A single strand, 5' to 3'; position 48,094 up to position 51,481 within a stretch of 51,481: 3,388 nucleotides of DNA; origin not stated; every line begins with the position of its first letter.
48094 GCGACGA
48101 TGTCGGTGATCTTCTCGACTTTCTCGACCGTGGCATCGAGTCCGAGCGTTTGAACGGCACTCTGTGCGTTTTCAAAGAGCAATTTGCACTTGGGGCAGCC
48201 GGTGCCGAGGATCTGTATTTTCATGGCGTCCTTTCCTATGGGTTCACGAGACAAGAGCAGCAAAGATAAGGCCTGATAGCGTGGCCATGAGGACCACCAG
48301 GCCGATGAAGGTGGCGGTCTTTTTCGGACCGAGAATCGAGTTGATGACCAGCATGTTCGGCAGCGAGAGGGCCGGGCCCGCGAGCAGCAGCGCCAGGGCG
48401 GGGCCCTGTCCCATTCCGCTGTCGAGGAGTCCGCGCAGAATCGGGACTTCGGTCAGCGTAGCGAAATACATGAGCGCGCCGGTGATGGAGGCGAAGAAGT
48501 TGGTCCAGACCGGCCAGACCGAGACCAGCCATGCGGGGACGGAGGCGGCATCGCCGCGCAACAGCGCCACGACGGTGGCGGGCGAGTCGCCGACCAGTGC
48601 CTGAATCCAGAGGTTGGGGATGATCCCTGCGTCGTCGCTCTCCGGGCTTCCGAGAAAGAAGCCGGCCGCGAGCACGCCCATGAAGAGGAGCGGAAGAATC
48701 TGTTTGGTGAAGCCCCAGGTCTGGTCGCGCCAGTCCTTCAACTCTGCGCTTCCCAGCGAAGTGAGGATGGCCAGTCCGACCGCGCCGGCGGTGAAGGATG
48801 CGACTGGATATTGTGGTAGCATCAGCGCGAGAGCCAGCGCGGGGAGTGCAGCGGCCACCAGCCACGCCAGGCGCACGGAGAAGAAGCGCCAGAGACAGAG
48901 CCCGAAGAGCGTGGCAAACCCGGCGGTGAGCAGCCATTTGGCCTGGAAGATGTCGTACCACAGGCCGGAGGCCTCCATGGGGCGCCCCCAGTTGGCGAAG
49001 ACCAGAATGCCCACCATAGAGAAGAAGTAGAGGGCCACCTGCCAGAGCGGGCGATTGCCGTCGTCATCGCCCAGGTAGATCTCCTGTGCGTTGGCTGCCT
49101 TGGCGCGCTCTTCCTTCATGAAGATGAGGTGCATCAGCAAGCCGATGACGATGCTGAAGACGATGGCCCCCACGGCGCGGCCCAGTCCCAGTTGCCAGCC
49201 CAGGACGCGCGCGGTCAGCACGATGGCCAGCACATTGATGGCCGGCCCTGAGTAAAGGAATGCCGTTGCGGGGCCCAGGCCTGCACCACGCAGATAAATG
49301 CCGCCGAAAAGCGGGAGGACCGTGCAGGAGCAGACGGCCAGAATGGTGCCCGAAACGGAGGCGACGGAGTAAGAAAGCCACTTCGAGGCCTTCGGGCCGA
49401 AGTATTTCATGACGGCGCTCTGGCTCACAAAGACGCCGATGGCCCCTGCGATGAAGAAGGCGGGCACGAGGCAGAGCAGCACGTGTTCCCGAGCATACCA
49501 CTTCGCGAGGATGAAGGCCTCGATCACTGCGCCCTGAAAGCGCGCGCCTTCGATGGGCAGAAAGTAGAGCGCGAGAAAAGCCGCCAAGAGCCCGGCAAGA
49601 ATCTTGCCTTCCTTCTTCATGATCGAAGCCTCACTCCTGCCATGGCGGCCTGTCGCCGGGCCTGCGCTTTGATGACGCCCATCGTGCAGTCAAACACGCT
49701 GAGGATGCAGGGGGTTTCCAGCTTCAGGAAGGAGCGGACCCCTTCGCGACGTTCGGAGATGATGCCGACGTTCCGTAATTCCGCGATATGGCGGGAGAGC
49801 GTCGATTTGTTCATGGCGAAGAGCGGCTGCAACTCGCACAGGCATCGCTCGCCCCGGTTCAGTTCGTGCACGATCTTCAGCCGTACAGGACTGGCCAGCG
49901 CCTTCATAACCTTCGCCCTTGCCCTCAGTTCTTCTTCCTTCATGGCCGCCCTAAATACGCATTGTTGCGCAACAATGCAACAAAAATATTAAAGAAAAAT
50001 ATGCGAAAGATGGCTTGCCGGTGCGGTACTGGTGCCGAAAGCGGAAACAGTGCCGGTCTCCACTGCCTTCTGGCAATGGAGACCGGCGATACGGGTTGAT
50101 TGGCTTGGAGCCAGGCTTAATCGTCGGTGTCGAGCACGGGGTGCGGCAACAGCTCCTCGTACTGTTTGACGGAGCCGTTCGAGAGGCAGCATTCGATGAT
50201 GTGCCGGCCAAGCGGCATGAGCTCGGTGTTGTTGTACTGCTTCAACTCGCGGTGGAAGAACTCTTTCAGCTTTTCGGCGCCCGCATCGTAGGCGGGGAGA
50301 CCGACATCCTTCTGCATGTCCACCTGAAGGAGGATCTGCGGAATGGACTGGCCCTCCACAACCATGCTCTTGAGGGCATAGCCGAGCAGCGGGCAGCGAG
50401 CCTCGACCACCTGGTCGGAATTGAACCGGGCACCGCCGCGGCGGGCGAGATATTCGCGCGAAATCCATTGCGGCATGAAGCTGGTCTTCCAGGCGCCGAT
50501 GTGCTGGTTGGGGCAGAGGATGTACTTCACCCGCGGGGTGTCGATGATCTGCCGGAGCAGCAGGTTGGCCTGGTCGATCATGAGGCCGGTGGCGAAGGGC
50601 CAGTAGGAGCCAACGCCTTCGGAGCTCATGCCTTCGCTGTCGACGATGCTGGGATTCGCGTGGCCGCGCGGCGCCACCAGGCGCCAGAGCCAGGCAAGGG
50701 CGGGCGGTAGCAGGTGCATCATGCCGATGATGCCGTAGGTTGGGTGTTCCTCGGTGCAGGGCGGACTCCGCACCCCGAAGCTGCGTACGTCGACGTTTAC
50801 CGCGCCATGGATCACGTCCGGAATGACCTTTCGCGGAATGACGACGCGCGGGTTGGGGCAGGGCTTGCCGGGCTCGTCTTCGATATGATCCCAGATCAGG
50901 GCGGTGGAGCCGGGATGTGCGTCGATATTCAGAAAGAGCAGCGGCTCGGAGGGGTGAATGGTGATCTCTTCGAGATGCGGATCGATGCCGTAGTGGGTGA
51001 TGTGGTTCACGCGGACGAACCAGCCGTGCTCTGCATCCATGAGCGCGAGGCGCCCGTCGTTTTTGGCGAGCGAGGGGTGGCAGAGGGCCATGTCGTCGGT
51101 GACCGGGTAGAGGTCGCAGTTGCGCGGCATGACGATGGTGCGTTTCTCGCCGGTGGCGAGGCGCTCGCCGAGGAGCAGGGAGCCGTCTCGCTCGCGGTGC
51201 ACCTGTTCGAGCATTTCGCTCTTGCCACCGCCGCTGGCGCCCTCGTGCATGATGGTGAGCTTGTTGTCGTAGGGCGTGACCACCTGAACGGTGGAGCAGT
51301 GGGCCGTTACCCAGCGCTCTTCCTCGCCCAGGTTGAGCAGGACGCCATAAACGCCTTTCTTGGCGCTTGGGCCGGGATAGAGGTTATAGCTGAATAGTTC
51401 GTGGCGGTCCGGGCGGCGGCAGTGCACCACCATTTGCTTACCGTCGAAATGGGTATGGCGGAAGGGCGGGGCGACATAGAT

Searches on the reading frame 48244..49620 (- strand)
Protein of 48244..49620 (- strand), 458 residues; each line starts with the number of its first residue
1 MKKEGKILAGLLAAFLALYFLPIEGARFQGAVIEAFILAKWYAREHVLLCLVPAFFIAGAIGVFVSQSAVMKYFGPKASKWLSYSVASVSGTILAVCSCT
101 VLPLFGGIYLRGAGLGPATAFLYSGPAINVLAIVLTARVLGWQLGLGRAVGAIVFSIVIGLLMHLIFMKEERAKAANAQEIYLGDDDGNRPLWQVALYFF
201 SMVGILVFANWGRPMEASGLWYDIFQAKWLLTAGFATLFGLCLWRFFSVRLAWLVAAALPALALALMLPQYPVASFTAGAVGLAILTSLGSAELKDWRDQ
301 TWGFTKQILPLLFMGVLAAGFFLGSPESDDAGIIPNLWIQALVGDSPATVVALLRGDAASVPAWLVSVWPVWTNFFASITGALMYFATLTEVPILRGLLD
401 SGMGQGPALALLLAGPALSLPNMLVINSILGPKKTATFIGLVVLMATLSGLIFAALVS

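Call 89: search_protein_families(library=pfam, proteins=[window:48244-49620:-], max_evalue=0.00001)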
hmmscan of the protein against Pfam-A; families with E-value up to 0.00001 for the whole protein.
window:48244-49620:- (458 aa): 1 family
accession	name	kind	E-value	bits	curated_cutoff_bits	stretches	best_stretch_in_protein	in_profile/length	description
PF03773.19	ArsP_1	-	2e-70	237.7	32.3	1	41-453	10-292/294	Predicted permease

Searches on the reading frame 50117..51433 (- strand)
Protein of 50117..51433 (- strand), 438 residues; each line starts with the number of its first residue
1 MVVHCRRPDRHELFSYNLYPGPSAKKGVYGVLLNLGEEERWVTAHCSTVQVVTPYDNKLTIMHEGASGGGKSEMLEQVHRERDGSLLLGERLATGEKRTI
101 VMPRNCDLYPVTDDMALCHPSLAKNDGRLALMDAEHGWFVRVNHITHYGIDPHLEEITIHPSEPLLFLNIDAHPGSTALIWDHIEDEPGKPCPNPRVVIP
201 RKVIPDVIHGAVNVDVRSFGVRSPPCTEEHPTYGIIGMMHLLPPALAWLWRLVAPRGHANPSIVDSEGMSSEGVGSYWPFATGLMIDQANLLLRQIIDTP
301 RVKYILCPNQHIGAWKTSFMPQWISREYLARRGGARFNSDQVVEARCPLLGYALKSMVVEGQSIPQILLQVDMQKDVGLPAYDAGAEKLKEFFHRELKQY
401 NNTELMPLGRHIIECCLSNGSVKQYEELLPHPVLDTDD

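Call 97: search_protein_families(library=pfam, proteins=[window:50117-51433:-], max_evalue=0.0001)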
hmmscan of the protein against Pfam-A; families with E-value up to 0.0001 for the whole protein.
window:50117-51433:- (438 aa): 1 family
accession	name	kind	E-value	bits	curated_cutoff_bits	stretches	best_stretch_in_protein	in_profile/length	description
PF16260.11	DUF4914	-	1.9e-231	769.9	25.7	1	1-428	184-611/612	Domain of unknown function (DUF4914)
